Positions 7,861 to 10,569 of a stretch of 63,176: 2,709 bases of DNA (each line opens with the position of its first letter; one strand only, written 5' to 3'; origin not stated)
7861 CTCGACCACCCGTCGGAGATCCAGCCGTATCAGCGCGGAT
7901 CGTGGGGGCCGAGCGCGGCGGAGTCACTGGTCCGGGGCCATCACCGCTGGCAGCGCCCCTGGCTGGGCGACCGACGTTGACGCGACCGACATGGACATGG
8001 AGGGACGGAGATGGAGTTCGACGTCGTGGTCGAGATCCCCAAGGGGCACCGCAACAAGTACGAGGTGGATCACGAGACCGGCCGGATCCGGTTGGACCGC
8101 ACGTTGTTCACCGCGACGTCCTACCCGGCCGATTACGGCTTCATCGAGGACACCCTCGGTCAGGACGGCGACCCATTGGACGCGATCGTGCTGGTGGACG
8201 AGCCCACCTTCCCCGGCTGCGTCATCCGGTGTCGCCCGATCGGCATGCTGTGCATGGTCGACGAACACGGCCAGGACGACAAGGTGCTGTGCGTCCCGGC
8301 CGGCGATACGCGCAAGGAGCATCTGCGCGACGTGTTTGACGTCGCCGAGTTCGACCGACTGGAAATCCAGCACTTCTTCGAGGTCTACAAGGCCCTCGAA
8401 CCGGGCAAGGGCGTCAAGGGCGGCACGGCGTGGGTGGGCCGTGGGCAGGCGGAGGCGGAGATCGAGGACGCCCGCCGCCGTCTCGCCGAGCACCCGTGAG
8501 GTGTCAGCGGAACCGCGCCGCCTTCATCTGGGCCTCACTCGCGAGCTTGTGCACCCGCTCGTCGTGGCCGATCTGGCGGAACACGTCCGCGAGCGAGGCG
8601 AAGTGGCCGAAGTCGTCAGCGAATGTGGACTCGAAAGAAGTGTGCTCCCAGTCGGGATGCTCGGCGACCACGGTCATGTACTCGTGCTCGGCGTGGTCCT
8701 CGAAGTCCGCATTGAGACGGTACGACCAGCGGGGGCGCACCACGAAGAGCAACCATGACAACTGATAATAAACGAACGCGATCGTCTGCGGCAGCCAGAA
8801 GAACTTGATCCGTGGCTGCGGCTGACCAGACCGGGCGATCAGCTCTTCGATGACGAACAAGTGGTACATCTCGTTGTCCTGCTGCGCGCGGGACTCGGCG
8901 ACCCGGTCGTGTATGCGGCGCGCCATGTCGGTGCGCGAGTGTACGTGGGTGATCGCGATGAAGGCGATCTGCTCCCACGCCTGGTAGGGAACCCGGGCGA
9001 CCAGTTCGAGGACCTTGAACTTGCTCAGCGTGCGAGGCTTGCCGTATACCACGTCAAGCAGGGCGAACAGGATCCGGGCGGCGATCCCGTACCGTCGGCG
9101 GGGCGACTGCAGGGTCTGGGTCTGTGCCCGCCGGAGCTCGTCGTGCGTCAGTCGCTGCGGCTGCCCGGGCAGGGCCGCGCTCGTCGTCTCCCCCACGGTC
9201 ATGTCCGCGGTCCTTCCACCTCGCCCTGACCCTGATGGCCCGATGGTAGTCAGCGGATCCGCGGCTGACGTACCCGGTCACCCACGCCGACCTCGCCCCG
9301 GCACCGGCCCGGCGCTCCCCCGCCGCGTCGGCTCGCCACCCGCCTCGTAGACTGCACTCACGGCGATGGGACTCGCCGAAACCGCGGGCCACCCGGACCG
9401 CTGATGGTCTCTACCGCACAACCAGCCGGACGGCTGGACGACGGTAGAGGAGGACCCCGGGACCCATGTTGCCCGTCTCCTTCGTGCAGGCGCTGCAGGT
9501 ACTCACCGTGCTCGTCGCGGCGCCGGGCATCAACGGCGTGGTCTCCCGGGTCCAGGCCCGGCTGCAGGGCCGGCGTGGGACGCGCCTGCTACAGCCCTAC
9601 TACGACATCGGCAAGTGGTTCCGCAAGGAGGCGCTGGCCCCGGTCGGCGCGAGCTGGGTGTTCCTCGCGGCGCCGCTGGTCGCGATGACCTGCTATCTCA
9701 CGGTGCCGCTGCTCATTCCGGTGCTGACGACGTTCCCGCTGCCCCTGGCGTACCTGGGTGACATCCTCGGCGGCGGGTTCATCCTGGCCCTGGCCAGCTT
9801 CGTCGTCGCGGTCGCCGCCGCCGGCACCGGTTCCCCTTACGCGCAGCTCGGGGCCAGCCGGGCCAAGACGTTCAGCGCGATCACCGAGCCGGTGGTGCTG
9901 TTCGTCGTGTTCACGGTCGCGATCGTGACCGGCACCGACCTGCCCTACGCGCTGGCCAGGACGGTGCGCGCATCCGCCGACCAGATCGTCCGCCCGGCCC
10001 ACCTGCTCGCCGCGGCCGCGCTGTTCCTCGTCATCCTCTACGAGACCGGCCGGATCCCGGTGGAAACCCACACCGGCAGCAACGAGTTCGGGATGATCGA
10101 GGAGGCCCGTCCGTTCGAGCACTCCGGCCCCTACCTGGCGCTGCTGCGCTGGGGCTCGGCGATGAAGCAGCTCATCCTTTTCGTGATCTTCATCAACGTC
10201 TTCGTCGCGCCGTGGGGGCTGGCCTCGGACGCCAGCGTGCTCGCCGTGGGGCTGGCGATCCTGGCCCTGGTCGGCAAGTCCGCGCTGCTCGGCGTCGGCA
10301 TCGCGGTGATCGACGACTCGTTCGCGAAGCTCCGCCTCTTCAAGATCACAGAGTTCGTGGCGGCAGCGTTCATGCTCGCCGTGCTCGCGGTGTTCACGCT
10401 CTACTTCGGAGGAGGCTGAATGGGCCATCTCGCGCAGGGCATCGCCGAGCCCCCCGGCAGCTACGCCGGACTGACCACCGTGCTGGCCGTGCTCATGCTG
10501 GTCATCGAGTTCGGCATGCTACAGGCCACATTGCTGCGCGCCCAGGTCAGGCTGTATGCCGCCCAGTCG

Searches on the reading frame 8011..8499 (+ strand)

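Call 23: search_protein_families(library=pfam, proteins=[window:8011-8499:+], max_evalue=0.001)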
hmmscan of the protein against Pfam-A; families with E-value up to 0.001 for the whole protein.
window:8011-8499:+ (162 aa): 1 family
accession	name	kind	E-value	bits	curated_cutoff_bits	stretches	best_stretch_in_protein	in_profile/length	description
PF00719.24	Pyrophosphatase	-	1.6e-55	187.5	23.5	1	5-157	1-151/153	Inorganic pyrophosphatase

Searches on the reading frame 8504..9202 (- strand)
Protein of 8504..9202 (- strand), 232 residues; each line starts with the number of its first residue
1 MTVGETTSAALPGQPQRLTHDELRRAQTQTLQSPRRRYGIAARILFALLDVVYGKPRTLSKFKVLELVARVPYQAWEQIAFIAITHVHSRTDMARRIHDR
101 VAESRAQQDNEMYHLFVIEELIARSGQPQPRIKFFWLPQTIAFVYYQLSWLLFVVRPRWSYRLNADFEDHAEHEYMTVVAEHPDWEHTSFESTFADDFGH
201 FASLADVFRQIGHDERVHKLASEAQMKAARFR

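Call 23: search_protein_families(library=pfam, proteins=[window:8504-9202:-], max_evalue=0.001)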
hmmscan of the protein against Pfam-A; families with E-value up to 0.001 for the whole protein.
window:8504-9202:- (232 aa): 1 family
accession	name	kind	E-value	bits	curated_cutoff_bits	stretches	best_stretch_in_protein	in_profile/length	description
PF01786.24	AOX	-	1.1e-10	42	22.7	1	48-219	34-208/216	Alternative oxidase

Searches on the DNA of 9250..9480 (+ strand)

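Call 47: build_rna_model(alignment_id=A2, structure=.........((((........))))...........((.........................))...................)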
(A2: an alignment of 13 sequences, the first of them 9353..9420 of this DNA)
Model R1 built from alignment A2 (13 sequences, 84 columns); structure: as given.
model positions 69; base pairs 6; branch points 1; effective number of sequences 7.44; information 0.815 bits per position. Calibrated on 0.2 Mb of random sequence (short: E-values are rough).
structure used (alignment columns):
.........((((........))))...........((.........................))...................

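Call 48: search_with_rna_model(model_id=R1, sources=[window, L001, L002, L003, L004, L005, L006, L007, L008, L009, L010, L011, L012, L013, L014, L015, L016, L017, L018, L019, L020, L021, L022, L023, L024, L025, L026, L027, L028, L029, L030, L031, L032, L033, L034, L035, L036, L037, L038, L039, L040, L041, L042, L043, L044, L045, L046, L047, L048, L049, L050, L051, L052, L053, L054, L055, L056, L057, L058, L059, L060, L061, L062, L063, L064, L065, L066, L067, L068, L069, L070, L071, L072, L073, L074, L075, L076, L077, L078, L079, L080], max_evalue=0.01, make_alignment=true)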
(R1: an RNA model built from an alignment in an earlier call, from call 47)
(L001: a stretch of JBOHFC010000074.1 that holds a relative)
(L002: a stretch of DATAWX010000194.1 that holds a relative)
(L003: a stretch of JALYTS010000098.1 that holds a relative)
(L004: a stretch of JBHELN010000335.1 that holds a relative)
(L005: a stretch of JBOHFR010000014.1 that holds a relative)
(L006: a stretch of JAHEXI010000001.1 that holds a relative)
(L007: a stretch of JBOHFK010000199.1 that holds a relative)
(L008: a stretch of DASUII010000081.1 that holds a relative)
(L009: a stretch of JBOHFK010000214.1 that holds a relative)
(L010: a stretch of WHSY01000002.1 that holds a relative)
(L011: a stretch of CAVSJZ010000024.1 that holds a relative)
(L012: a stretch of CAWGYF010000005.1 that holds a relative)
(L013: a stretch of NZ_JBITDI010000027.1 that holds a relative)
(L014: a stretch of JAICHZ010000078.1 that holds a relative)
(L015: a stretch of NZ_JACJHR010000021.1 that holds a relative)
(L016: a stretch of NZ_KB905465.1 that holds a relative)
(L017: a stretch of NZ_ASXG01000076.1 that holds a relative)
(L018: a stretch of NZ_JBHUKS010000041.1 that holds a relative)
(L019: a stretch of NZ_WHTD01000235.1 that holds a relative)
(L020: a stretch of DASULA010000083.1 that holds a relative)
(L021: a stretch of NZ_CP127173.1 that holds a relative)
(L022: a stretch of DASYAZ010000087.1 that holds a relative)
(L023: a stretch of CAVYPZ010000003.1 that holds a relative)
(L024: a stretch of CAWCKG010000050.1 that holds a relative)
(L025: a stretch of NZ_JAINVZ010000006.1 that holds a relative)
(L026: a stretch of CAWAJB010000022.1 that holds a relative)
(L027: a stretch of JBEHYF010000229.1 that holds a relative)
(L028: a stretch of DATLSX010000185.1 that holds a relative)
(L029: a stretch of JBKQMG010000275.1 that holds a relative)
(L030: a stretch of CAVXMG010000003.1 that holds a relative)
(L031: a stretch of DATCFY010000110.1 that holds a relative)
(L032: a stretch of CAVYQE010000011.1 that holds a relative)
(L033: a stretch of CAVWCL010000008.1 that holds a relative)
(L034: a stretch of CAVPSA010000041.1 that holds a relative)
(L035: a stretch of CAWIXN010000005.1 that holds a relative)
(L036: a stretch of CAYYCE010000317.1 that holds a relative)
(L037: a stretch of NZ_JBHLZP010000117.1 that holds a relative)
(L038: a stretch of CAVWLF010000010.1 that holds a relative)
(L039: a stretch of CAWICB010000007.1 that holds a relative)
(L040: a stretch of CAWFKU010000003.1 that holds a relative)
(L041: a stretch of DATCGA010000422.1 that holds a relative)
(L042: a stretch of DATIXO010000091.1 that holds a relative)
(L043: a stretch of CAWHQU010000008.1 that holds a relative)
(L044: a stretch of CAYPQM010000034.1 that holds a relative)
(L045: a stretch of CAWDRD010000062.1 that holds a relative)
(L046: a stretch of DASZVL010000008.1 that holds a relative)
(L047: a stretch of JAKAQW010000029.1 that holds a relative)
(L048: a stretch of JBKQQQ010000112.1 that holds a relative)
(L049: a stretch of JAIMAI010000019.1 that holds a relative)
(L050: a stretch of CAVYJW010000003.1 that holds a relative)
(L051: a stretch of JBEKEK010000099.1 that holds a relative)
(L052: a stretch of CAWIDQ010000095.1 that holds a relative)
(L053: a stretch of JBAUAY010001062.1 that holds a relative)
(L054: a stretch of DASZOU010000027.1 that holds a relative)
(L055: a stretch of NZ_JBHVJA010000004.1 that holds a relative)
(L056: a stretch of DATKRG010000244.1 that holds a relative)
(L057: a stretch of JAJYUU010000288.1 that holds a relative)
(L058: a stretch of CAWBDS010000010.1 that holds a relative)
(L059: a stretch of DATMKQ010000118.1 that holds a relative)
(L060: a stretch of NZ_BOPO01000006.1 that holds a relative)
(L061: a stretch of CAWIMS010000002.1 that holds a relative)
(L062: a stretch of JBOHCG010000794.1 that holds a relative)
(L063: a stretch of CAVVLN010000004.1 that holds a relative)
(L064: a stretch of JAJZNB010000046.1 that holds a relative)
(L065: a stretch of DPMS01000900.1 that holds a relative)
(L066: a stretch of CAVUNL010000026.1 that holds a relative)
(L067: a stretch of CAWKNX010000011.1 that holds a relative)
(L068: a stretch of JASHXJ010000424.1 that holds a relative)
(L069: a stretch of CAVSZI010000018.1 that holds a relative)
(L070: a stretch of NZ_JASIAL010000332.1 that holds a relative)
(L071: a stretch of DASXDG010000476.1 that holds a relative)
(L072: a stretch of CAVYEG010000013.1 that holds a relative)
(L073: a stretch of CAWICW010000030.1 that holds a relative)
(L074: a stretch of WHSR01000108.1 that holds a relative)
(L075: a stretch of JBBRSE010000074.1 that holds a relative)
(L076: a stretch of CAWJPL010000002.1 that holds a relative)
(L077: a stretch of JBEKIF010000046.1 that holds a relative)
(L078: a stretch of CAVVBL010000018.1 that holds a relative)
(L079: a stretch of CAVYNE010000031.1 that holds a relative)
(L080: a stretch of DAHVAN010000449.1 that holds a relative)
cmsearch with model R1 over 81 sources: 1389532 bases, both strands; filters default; matches with E-value up to 0.01: 139.
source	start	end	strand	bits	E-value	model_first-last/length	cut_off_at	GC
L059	6228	6295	+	76.9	4.9e-19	1-69/69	no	0.66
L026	1055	1122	+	75.4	1.4e-18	1-69/69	no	0.62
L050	6654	6721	+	74.7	2.1e-18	1-69/69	no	0.62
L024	6491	6559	+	71.7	1.6e-17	1-69/69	no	0.59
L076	6668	6735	+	70.9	2.7e-17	1-69/69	no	0.6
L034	6571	6639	+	70.7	3.1e-17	1-69/69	no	0.61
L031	6549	6616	+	70.5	3.5e-17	1-69/69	no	0.62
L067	6459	6526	+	70.1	4.5e-17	1-69/69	no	0.68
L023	6621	6688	+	69.8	5.7e-17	1-69/69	no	0.63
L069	6554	6621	+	69.7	6e-17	1-69/69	no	0.72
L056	36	100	+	69.6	6.3e-17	1-69/69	no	0.69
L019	1375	1443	+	69.2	8.2e-17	1-69/69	no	0.62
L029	6635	6699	+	69.2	8.3e-17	1-69/69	no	0.69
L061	6697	6764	+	68.7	1.1e-16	1-69/69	no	0.59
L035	6543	6608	+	67.8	2.1e-16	1-69/69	no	0.65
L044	6480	6546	+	67.7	2.3e-16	1-69/69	no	0.64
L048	503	571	+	66.8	4e-16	1-69/69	no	0.68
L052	6680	6744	+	66.5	5.1e-16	1-69/69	no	0.66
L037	6737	6800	+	66.2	6e-16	1-69/69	no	0.61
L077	5540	5604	+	66.2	6.1e-16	1-69/69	no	0.66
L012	6740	6807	+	66.1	6.4e-16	1-69/69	no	0.68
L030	6518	6586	+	65.9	7.2e-16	1-69/69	no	0.61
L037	15605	15666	-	65.2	1.1e-15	1-69/69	no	0.68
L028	6637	6699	+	64.9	1.4e-15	1-69/69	no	0.68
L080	6696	6763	+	64.9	1.5e-15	1-69/69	no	0.66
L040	6682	6744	+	64.8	1.5e-15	1-69/69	no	0.7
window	9353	9420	+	64.7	1.6e-15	1-69/69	no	0.68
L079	6702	6769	+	64.7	1.7e-15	1-69/69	no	0.62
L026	9069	9129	+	64.6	1.8e-15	1-69/69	no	0.57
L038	6551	6617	+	64.6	1.8e-15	1-69/69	no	0.6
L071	6674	6741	+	64.5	1.8e-15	1-69/69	no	0.62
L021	6688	6754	+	63.7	3.2e-15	1-69/69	no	0.66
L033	6712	6779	+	63.7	3.2e-15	1-69/69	no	0.59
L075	6666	6729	+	63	5.2e-15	1-69/69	no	0.66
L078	5172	5236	+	62.7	6e-15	1-69/69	no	0.62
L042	6651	6714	+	62.5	6.9e-15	1-69/69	no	0.66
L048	10862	10923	+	61.8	1.1e-14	1-69/69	no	0.63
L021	20019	20081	-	61.7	1.2e-14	1-69/69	no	0.63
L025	6646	6711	+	61.1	1.8e-14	1-69/69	no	0.71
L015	6704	6766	+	60.9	2.1e-14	1-69/69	no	0.65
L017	6705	6767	+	60.9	2.1e-14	1-69/69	no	0.65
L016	6673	6738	+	60.8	2.2e-14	1-69/69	no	0.68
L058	6749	6811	+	60.6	2.5e-14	1-69/69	no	0.71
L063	6653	6719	+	60.6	2.5e-14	1-69/69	no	0.67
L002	6726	6793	+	60.5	2.7e-14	1-69/69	no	0.69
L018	6719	6782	+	59.5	5.1e-14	1-69/69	no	0.69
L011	6739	6803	+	59.3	5.9e-14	1-69/69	no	0.6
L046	6684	6748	+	59.1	6.5e-14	1-69/69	no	0.69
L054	6679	6742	+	58.8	8.3e-14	1-69/69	no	0.66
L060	6705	6767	+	58.1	1.3e-13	1-69/69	no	0.63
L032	6769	6833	+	58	1.4e-13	1-69/69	no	0.69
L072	6733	6795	+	57.6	1.9e-13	1-69/69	no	0.67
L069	3309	3369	+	56.8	3.2e-13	1-69/69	no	0.72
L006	6726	6793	+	56.5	3.7e-13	1-69/69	no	0.66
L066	6714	6777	+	56.3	4.5e-13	1-69/69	no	0.67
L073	6714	6775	+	56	5.4e-13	1-69/69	no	0.69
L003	3214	3281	+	55.7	6.3e-13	1-69/69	no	0.68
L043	6527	6592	+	55.7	6.4e-13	1-69/69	no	0.59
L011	3415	3483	+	55.4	7.8e-13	1-69/69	no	0.65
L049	5088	5150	-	55.2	8.7e-13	1-69/69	no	0.6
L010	6767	6834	+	55.2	8.8e-13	1-69/69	no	0.65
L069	15530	15590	+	55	1.1e-12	1-69/69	no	0.62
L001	393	460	+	54.6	1.3e-12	1-69/69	no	0.65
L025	15964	16026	-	54.3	1.7e-12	1-69/69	no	0.71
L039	19219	19280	-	53.7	2.4e-12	1-69/69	no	0.65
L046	1774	1834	+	53.7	2.5e-12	1-69/69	no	0.67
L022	4319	4386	+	52.3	6.1e-12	1-69/69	no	0.65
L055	6585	6649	+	51.7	9.3e-12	1-69/69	no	0.62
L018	802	865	+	51.5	1e-11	1-69/69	no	0.69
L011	104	165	+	51.5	1.1e-11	1-69/69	no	0.63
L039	6605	6671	+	51.2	1.3e-11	1-69/69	no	0.64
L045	6514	6582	+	50.6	1.9e-11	1-69/69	no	0.65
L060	19440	19503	-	50.4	2.2e-11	1-69/69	no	0.67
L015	19583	19647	-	50.2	2.5e-11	1-69/69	no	0.72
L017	19582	19646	-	50.2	2.5e-11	1-69/69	no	0.72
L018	19442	19505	-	50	2.8e-11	1-69/69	no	0.75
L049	6611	6687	+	49.5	4.1e-11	1-69/69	no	0.69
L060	16140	16200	-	49.3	4.5e-11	1-69/69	no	0.72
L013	6652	6750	+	48.3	8.7e-11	1-69/69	no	0.66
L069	15311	15389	-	48.1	1e-10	1-69/69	no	0.67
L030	2019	2080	+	48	1.1e-10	1-69/69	no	0.63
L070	728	812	+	47.9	1.2e-10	1-69/69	no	0.66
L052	21102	21164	+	47.6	1.4e-10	1-69/69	no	0.63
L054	2033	2093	-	47.3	1.7e-10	1-69/69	no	0.62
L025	3346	3410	+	47.2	1.9e-10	1-69/69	no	0.69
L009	699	766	+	46.3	3.2e-10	1-69/69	no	0.65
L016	17984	18049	-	45.6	5.2e-10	1-69/69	no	0.68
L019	1203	1282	-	44.1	1.4e-09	1-69/69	no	0.71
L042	15398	15467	+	43.8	1.8e-09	1-69/69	no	0.63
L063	4500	4559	-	43.4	2.3e-09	1-69/69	no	0.65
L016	15852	15918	+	42.8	3.4e-09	1-69/69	no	0.61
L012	4513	4576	-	42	6e-09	1-69/69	no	0.56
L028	6233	6296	-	41.4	8.7e-09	1-69/69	no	0.69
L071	17566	17639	-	41.1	1.1e-08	1-69/69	no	0.68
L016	1423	1487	+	40.6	1.4e-08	1-69/69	no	0.68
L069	1874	1936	+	40.1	2e-08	1-69/69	no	0.52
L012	14398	14461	+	39.7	2.7e-08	1-69/69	no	0.64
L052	1529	1590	-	38.9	4.7e-08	1-69/69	no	0.65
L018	19604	19667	+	37.9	8.7e-08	1-69/69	no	0.64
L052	17862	17930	-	37.8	9.8e-08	1-69/69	no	0.64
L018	6559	6638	-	37.4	1.3e-07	1-69/69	no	0.77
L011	14411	14473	+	36.3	2.6e-07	1-69/69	no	0.67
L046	16313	16389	+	36.1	2.9e-07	1-69/69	no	0.69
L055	18398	18452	+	36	3.2e-07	1-69/69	no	0.67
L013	6493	6564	-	35.7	3.8e-07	1-69/69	no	0.65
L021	6521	6598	-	34.6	7.9e-07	1-69/69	no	0.71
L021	20141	20203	+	34.3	9.7e-07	1-69/69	no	0.68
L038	15393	15455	+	33.7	1.4e-06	1-69/69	no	0.68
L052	1647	1710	+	32.7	2.9e-06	1-69/69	no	0.73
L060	6439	6501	-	32.5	3.2e-06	1-69/69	no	0.71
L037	6001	6067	-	32.2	3.8e-06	1-69/69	no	0.64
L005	8579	8650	-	31.5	6.4e-06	1-69/69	no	0.74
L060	16359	16417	+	31.5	6.5e-06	1-69/69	no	0.69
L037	6164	6238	+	31.1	8e-06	1-69/69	no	0.71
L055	16242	16321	+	30.2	1.4e-05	1-69/69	no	0.65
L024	912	975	+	30.2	1.5e-05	1-69/69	no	0.72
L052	17999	18062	+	29.9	1.8e-05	1-69/69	no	0.72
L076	4478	4541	+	29.5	2.4e-05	1-69/69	no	0.7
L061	14741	14811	+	29.2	2.9e-05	1-69/69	no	0.7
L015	6535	6615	-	28.5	4.6e-05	1-69/69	no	0.72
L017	6536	6616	-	28.5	4.6e-05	1-69/69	no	0.72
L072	15030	15098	-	28.4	5e-05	1-69/69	no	0.58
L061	17280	17347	-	28.1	6e-05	1-69/69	no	0.71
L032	15447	15527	-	27.1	0.00012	1-69/69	no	0.59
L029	19606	19670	+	25.1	0.00043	1-69/69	no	0.75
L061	6550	6614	-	24.9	0.0005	1-69/69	no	0.72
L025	17576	17642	+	24.8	0.00053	1-69/69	no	0.73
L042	3921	3988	-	24.5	0.00065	1-69/69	no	0.76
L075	4955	5009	+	24.2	0.00081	1-69/69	no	0.71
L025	17379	17454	-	23.9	0.001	1-69/69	no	0.68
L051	9045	9103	-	23.7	0.0011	1-69/69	no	0.71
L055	14914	14995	+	23.5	0.0013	1-69/69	no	0.72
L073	19965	20051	+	22.8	0.0021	1-69/69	no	0.69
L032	16136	16215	+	22.6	0.0023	1-69/69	no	0.68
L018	271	339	+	22.2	0.0031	1-69/69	no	0.77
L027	2862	2918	+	21.5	0.0048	1-69/69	no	0.75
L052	20391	20454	+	20.7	0.0085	1-69/69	no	0.73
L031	5344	5404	+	20.6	0.0087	1-69/69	no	0.62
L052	18730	18812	+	20.4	0.0098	1-69/69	no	0.72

Alignment A3: 139 matches aligned to the model, 164 columns, each read 5' to 3' on its own strand. Consensus structure (alignment columns), stored with it:
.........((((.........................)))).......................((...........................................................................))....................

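Call 74: search_with_rna_model(model_id=R1, sources=[L081, L082, L084, L086, L087], max_evalue=0.1)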
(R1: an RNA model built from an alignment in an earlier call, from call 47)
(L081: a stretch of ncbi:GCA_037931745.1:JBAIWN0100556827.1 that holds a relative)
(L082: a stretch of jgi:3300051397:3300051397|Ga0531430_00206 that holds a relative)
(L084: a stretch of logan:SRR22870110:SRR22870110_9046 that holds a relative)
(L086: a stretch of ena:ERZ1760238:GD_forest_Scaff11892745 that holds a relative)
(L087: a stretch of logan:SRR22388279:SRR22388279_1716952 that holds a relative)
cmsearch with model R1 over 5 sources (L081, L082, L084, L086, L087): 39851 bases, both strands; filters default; matches with E-value up to 0.1: 3.
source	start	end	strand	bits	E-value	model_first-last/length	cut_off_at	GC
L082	14311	14370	-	43.9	4.7e-11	1-69/69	no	0.67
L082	4787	4869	+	32.3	1.1e-07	1-69/69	no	0.7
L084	167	226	+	15.3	0.0085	10-61/69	no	0.63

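Call 93: search_rna_families(source=window, start=9250, end=9480, threshold=gathering, show_alignments=1)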
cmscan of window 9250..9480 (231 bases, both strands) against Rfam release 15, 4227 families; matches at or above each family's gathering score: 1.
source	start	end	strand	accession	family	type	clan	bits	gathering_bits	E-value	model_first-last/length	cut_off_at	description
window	9353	9420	+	RF01734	Fluoride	Cis-reg; riboswitch;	-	40.5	34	3.3e-10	1-64/64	no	Fluoride riboswitch aptamer (crcB RNA motif)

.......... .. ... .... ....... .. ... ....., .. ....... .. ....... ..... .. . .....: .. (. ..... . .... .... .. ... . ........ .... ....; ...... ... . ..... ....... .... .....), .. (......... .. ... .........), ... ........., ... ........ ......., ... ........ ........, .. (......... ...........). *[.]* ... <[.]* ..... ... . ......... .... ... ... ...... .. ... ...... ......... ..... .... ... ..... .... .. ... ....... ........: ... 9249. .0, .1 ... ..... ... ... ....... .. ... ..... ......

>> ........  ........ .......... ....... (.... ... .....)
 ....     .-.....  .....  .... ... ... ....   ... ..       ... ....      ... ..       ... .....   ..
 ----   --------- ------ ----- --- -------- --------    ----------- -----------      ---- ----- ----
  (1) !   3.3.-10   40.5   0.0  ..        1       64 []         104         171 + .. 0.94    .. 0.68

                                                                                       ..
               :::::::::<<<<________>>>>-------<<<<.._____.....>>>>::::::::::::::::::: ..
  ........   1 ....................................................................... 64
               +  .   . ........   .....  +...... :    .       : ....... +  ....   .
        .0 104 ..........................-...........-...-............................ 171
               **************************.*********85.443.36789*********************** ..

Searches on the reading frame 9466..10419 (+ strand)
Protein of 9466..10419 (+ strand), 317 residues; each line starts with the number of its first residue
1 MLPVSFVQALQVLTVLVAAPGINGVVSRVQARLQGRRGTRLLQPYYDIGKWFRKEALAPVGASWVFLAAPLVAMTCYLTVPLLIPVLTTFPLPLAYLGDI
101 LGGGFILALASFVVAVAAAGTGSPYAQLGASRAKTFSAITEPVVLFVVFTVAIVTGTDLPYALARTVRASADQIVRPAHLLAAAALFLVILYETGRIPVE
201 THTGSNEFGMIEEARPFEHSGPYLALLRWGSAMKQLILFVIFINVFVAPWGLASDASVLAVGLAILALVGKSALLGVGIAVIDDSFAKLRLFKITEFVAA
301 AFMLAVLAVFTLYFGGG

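Call 5: search_protein_families(library=pfam, proteins=[window:9466-10419:+], max_evalue=0.01)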
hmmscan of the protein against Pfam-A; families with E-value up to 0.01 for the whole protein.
window:9466-10419:+ (317 aa): 1 family
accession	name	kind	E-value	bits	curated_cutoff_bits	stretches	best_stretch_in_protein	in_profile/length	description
PF00146.26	NADHdh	-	2.8e-29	102.8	27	1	10-311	4-295/298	NADH dehydrogenase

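Call 6: search_protein_families(library=ncbifam, proteins=[window:9466-10419:+], max_evalue=0.01)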
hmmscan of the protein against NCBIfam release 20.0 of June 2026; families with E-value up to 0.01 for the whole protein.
window:9466-10419:+ (317 aa): 0 families
